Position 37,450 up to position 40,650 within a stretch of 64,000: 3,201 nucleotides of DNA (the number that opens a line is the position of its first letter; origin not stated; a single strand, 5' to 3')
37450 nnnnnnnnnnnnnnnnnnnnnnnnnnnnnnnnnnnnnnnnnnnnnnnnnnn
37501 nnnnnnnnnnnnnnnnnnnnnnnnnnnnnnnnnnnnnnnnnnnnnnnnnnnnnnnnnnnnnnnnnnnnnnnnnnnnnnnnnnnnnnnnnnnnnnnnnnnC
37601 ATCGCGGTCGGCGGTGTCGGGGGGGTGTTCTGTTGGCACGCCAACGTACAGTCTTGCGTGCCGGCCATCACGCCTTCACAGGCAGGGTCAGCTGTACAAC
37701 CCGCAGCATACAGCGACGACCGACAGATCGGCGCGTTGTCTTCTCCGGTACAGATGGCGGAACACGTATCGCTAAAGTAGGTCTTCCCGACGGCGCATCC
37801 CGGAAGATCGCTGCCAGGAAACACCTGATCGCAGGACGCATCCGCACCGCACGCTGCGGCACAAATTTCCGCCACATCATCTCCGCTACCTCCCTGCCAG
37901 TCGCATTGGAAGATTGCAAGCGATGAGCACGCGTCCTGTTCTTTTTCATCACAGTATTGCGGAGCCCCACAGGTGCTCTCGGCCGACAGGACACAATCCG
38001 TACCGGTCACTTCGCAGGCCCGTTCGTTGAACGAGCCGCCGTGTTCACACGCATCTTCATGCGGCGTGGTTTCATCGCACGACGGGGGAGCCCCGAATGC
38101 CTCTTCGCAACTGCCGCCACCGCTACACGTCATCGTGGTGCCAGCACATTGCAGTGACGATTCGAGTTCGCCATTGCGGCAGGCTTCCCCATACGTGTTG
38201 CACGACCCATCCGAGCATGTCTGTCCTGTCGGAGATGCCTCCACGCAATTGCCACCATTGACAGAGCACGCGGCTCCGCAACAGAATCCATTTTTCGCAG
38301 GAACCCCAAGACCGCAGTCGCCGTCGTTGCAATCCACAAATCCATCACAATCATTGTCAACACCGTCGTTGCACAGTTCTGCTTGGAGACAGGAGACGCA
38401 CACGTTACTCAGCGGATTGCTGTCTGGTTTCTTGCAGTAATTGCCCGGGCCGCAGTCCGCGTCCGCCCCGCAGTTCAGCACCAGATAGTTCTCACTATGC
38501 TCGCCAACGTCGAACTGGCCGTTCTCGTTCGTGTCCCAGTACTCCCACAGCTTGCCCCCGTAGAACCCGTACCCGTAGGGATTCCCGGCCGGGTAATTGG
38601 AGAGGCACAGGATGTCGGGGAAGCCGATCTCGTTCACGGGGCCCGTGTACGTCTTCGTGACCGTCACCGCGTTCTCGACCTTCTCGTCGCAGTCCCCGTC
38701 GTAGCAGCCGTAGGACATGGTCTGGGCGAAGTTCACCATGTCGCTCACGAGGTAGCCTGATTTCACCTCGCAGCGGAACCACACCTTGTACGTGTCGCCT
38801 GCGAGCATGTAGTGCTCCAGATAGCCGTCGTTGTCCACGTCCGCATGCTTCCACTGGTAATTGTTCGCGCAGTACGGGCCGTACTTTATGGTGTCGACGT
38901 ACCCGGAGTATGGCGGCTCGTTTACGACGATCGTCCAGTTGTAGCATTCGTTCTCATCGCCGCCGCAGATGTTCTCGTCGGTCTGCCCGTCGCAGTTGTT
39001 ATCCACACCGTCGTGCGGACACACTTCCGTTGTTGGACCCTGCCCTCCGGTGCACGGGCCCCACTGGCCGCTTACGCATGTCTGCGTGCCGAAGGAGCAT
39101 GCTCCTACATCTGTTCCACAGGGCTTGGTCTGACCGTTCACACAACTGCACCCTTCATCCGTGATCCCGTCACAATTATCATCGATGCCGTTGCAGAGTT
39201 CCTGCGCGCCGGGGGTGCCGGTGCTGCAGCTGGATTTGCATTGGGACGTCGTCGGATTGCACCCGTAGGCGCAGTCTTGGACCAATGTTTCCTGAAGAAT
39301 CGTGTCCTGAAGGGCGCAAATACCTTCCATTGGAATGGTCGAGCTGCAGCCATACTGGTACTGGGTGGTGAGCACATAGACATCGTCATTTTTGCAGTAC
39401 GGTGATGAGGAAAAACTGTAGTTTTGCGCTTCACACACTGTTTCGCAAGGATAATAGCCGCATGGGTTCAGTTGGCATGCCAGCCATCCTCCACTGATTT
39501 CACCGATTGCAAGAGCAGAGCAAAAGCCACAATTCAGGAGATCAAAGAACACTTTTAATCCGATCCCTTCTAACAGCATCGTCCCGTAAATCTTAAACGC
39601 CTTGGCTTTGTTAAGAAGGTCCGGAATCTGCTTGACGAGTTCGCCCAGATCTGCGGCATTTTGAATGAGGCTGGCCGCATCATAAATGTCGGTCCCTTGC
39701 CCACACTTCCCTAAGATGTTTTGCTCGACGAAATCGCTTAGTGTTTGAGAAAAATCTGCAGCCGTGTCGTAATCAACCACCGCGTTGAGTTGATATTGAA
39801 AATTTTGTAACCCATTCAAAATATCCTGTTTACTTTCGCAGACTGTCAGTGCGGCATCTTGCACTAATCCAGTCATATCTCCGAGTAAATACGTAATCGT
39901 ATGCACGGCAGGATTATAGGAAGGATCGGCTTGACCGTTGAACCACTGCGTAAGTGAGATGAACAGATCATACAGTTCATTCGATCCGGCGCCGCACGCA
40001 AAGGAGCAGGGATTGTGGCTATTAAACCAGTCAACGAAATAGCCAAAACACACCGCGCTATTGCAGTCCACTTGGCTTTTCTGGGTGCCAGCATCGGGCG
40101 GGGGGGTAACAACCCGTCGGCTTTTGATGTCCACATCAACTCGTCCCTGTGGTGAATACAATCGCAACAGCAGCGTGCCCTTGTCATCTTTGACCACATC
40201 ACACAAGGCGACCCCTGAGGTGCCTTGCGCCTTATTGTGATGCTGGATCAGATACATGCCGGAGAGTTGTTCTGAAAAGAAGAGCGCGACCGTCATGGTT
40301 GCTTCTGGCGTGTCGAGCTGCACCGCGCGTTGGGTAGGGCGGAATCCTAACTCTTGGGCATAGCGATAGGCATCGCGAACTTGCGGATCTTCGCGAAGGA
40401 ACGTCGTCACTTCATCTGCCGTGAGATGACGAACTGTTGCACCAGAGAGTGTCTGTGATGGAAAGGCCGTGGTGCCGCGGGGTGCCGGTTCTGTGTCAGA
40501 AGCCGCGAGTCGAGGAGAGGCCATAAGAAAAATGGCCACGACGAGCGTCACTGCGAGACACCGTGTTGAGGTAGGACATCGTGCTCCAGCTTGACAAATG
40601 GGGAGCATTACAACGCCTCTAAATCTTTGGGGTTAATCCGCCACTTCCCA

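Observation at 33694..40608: A 6.9 kb GC-shifted gene encodes a 2304-aa secreted Cys-rich repeat protein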

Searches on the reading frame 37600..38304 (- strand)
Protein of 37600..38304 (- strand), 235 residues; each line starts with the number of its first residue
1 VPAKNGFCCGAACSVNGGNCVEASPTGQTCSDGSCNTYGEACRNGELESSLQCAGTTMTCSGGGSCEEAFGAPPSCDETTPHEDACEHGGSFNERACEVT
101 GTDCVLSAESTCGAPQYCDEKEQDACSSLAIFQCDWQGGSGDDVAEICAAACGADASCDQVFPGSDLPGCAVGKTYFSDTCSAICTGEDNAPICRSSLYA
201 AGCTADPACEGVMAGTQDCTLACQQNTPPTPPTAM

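Call 28: search_protein_families(library=pfam, proteins=[window:37600-38304:-], max_evalue=10)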
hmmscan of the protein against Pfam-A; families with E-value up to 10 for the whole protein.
window:37600-38304:- (235 aa): 0 families

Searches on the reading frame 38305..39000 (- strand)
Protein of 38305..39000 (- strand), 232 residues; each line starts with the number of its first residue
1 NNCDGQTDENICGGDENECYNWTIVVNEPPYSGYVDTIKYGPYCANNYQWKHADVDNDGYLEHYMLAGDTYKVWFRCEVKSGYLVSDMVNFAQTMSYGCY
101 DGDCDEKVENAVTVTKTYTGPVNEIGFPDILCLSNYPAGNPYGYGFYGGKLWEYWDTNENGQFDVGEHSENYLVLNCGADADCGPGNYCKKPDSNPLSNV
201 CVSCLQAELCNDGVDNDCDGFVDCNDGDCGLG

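Call 28: search_protein_families(library=pfam, proteins=[window:38305-39000:-], max_evalue=10)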
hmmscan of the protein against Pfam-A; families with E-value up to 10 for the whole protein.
window:38305-39000:- (232 aa): 5 families
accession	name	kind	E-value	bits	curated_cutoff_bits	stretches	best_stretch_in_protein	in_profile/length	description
PF11617.13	Cu-binding_MopE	-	0.0022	18.6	27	2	206-223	13-29/30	Putative metal-binding motif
PF12763.14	EH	-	0.042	14.2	22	1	50-64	46-60/101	EH domain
PF13405.12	EF-hand_6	-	0.069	13.4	25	1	50-63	6-19/30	EF-hand domain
PF00036.39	EF-hand_1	-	0.1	12.7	25.4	1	50-62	6-18/29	EF hand domain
PF13499.12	EF-hand_7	-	0.78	10.6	30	1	49-62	7-20/67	EF-hand domain pair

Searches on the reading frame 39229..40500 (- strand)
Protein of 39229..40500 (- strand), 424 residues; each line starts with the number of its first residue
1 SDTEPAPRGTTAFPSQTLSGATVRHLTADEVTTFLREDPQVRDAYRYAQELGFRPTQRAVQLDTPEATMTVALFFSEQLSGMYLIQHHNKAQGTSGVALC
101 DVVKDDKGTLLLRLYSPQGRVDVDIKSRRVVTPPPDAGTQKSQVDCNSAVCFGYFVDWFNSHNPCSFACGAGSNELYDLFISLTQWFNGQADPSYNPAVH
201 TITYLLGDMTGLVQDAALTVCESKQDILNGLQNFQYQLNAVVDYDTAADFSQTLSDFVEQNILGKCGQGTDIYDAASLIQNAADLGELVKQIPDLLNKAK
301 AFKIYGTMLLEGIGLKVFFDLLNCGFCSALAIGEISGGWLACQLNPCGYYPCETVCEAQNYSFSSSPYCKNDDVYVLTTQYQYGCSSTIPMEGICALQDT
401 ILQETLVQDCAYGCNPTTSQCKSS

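Call 28: search_protein_families(library=pfam, proteins=[window:39229-40500:-], max_evalue=10)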
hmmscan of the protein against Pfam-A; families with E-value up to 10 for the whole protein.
window:39229-40500:- (424 aa): 0 families

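Call 51: predict_structure(alignment_id=A2)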
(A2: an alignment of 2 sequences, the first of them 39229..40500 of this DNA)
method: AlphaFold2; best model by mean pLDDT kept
length: 424 residues; sequences in the alignment: 2
mean_pLDDT: 41.3   pTM: 0.37
mean pLDDT of the five models: 41.3, 39.9, 39.4, 39.4, 36.1
residues with pLDDT >= 90: 0; 70-90: 26; 50-70: 133; < 50: 265
segments of 3 or more residues with pLDDT < 50: 1-23, 133-205, 216-220, 267-275, 284-286, 288-424
pLDDT, mean of each block of 10 residues (from residue 1): 27 31 60 78 79 64 56 56 62 59 58 60 52 40 22 28 24 30 29 36 48 51 63 57 52 62 52 48 48 36 27 25 22 21 22 23 24 23 21 20 21 25 24
secondary structure, 60 per line:
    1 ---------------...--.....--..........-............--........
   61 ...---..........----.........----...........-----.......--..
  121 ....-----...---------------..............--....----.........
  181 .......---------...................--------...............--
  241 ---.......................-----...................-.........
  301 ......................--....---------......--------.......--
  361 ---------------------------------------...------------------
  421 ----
elements in order: E16-18 E21-25 H28-37 H39-50 E53-63 E67-76 E81-89 E94-104 E110-116 E119-124 E130-132 H148-161 H164-167 H172-187 H197-215 H224-238 H244-266 H272-290 H292-322 H325-328 H338-343 H352-358

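Call 76: find_homologous_proteins(query=A2, max_evalue=0.01)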
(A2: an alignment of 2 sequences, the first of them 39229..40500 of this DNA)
Query A2 (2 sequences): 6009 candidates shared short words with the query, none scored E <= 0.01.

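Call 77: find_homologous_proteins(query=window:39229-40440:-, max_evalue=0.01)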
Query window:39229-40440:-: 2272 candidates shared short words with the query, none scored E <= 0.01.

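Call 79: find_related_loci(query=A4, collection=metagenome_contigs, flank=10000)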
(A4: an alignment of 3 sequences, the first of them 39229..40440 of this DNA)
Query A4 (404 aa) in metagenome_contigs; peptide patterns used: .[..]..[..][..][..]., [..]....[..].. (x = any residue, [..] = any of these).
106 stretches matched a pattern, but none encodes a relative of the query by tblastn (E <= 1e-3).
